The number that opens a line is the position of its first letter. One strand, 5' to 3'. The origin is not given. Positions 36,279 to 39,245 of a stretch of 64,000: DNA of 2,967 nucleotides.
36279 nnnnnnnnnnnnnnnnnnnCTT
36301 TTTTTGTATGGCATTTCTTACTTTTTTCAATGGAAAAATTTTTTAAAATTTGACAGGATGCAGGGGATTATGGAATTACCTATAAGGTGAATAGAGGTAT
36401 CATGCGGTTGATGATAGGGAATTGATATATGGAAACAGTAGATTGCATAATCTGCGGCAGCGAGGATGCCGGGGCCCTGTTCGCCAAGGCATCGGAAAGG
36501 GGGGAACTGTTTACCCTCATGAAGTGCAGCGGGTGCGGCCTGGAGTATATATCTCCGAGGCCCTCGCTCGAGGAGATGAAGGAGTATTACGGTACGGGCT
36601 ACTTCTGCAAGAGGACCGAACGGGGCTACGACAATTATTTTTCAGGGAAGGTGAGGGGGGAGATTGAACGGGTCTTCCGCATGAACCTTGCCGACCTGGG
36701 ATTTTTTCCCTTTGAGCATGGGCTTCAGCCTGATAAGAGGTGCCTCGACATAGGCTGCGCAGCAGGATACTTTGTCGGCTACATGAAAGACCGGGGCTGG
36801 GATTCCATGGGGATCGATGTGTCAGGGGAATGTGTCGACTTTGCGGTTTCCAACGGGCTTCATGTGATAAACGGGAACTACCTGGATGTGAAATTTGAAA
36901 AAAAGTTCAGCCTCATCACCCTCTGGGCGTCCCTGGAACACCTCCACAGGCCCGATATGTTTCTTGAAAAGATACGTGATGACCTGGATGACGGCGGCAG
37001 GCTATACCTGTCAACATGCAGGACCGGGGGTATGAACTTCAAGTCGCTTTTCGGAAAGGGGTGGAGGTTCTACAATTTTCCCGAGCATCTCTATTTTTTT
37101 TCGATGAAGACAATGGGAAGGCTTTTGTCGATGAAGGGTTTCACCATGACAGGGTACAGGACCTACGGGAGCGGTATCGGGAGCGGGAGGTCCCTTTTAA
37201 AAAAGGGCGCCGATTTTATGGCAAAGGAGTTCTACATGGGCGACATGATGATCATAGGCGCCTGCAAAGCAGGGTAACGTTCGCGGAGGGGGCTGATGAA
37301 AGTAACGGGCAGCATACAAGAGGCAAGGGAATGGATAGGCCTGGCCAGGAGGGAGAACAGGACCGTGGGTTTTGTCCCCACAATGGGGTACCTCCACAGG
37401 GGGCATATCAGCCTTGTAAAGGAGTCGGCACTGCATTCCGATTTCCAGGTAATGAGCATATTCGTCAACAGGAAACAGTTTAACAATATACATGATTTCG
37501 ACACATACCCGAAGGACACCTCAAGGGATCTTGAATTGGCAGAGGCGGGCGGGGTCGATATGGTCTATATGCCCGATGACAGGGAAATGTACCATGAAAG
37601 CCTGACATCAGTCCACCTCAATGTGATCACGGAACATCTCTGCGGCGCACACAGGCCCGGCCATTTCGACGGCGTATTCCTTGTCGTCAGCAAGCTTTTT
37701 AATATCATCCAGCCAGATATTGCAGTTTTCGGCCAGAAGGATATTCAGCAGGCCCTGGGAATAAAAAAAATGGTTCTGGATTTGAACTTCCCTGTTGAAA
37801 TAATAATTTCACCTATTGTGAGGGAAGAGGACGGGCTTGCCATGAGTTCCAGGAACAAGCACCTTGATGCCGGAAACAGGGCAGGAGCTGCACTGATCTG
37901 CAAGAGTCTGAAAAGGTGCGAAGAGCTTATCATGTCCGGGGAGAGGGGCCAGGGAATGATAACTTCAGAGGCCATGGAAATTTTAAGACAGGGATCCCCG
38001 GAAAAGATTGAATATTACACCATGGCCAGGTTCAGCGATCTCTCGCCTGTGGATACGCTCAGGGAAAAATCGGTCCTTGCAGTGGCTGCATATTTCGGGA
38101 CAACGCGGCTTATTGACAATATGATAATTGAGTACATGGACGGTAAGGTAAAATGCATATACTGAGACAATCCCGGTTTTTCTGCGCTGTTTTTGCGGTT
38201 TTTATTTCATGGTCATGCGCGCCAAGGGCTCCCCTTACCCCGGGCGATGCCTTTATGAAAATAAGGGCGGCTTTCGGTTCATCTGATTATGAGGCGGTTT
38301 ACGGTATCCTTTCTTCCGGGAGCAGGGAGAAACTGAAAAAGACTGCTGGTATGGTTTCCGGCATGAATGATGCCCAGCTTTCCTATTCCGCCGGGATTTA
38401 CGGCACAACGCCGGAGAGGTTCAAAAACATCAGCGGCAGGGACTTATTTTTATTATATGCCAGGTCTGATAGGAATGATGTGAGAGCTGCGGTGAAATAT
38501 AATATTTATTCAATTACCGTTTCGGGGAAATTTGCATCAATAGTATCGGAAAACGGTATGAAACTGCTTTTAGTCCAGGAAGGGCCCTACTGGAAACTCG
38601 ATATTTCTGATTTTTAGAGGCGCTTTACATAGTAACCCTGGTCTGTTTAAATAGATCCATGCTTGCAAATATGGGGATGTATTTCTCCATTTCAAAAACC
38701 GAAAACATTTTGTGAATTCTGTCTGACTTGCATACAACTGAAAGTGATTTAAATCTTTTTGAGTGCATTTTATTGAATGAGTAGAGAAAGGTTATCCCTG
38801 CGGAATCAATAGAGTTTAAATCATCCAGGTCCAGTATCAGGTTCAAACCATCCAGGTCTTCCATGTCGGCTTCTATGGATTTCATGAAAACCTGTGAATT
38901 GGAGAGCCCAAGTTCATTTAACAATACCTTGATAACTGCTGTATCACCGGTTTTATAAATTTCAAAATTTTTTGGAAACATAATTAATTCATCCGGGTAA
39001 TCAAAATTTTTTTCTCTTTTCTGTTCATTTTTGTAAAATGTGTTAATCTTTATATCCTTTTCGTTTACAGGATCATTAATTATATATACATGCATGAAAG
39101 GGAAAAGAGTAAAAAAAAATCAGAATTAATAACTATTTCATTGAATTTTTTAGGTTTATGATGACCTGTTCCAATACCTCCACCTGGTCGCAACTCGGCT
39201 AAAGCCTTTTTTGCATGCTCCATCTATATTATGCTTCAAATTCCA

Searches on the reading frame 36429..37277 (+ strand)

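Call 51: search_protein_families(library=pfam, proteins=[window:36429-37277:+], max_evalue=0.00001)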
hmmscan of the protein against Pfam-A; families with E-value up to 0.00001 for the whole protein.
window:36429-37277:+ (282 aa): 6 families
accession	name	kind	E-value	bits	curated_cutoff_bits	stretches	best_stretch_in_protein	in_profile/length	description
PF13489.12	Methyltransf_23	-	1.2e-19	71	27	1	99-240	20-161/164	Methyltransferase domain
PF08241.18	Methyltransf_11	-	9.1e-10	39.5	21.2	1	106-194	1-95/95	Methyltransferase domain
PF13649.12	Methyltransf_25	-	5.9e-09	36.9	27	1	106-190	2-97/97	Methyltransferase domain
PF08242.18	Methyltransf_12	-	2.5e-07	31.7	30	1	106-192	1-98/98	Methyltransferase domain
PF07021.18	MetW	-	3.4e-07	30.5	21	1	100-181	12-97/193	Methionine biosynthesis protein MetW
PF13847.12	Methyltransf_31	-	3e-06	27.4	27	1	101-198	3-113/145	Methyltransferase domain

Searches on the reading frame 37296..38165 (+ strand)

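Call 51: search_protein_families(library=pfam, proteins=[window:37296-38165:+], max_evalue=0.00001)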
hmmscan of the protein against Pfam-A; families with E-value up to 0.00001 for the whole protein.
window:37296-38165:+ (289 aa): 1 family
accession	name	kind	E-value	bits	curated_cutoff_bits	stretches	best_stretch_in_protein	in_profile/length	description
PF02569.21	Pantoate_ligase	-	3.3e-94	315.4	20.7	1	3-277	2-268/268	Pantoate-beta-alanine ligase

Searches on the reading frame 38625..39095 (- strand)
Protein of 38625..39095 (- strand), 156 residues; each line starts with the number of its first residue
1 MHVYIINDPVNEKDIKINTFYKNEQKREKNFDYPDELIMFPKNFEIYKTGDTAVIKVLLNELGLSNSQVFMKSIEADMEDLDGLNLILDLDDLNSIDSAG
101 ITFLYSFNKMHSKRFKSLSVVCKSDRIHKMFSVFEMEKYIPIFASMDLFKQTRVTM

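Call 51: search_protein_families(library=pfam, proteins=[window:38625-39095:-], max_evalue=0.00001)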
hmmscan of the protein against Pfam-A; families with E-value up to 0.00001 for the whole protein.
window:38625-39095:- (156 aa): 1 family
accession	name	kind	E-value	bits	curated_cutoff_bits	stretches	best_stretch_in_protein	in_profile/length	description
PF01740.26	STAS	-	5.2e-08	33.1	22.6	1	59-146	16-103/106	STAS domain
